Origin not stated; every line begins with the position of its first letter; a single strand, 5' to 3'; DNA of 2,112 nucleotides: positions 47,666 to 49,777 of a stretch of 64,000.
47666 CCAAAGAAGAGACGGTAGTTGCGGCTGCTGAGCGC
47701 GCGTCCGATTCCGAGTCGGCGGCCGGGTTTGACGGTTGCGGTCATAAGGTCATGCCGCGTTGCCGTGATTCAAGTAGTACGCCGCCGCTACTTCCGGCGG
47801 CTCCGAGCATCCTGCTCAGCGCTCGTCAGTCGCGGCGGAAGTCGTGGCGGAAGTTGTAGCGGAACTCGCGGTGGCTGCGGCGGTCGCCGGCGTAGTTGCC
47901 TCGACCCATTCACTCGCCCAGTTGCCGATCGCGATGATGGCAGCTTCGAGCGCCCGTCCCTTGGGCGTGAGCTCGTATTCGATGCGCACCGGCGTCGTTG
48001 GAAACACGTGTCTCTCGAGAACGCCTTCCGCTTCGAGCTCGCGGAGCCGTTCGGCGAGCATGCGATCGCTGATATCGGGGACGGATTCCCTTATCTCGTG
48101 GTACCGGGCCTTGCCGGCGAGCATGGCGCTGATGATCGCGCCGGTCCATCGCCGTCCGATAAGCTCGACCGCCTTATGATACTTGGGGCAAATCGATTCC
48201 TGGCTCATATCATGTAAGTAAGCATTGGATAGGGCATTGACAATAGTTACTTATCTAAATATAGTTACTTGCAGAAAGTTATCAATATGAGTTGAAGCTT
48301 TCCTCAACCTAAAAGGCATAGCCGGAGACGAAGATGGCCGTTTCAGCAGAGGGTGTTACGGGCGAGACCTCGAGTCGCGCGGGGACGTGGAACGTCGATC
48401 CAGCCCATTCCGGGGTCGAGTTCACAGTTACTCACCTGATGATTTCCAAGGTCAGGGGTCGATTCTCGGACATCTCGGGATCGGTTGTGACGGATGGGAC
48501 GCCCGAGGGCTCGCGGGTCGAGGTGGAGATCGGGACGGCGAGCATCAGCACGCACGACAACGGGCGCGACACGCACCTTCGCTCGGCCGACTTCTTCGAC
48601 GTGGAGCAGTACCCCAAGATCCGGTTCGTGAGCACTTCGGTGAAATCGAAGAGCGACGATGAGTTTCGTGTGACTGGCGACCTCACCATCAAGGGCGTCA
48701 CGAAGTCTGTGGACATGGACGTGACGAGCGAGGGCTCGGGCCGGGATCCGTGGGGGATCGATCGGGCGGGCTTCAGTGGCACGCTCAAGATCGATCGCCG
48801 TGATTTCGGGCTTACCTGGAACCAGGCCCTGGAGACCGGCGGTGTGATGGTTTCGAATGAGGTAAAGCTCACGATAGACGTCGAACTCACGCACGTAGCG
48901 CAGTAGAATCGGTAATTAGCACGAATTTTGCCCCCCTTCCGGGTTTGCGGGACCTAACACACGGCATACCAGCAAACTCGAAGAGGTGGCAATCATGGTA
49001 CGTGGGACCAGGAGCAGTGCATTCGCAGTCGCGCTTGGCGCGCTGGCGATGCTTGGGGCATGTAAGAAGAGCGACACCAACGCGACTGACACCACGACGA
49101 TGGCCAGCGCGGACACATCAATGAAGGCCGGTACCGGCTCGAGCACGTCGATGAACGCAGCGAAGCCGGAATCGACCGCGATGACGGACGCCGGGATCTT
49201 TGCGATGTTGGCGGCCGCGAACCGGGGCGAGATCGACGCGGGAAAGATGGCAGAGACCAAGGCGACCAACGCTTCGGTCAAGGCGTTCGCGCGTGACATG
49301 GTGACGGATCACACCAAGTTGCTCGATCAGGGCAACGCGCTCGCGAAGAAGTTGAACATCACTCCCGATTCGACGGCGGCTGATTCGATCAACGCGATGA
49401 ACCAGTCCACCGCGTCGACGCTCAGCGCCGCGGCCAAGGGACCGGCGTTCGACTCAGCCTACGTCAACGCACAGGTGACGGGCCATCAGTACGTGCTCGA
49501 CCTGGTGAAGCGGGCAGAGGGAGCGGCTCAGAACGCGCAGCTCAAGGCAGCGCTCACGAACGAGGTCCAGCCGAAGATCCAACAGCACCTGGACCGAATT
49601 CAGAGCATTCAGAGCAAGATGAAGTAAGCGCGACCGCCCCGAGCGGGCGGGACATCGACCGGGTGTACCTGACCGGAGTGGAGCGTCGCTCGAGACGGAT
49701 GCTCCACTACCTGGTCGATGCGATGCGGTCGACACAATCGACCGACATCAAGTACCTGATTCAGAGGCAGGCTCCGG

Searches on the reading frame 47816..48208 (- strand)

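Call 70: search_protein_families(library=pfam, proteins=[window:47816-48208:-], max_evalue=0.0001)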
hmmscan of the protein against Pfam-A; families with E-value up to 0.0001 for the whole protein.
window:47816-48208:- (130 aa): 1 family
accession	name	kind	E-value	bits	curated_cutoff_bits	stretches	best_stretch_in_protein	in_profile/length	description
PF01638.23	HxlR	-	1.8e-30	105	20.8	1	16-104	1-89/91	HxlR-like helix-turn-helix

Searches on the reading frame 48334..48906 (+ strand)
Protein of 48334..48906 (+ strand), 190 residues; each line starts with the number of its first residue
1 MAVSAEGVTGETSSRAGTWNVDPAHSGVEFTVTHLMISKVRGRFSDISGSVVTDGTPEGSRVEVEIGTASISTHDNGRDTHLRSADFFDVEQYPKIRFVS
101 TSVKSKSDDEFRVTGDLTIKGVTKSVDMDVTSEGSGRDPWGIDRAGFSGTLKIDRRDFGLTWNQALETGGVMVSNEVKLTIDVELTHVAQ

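Call 70: search_protein_families(library=pfam, proteins=[window:48334-48906:+], max_evalue=0.0001)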
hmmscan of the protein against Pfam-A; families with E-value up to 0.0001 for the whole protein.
window:48334-48906:+ (190 aa): 1 family
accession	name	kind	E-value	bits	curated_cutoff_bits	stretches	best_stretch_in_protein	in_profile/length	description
PF04264.18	YceI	-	1.1e-54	185.3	23.7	1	19-185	1-150/150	YceI-like domain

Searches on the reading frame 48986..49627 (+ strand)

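Call 70: search_protein_families(library=pfam, proteins=[window:48986-49627:+], max_evalue=0.0001)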
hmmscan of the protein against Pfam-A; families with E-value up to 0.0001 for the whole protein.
window:48986-49627:+ (213 aa): 2 families
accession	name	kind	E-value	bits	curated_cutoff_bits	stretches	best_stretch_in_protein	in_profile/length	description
PF13628.12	DUF4142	-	1.5e-31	109.9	27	1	67-207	2-137/138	Domain of unknown function (DUF4142)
PF03713.19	DUF305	-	7.1e-05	23.4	27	0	131-206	74-148/151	Domain of unknown function (DUF305)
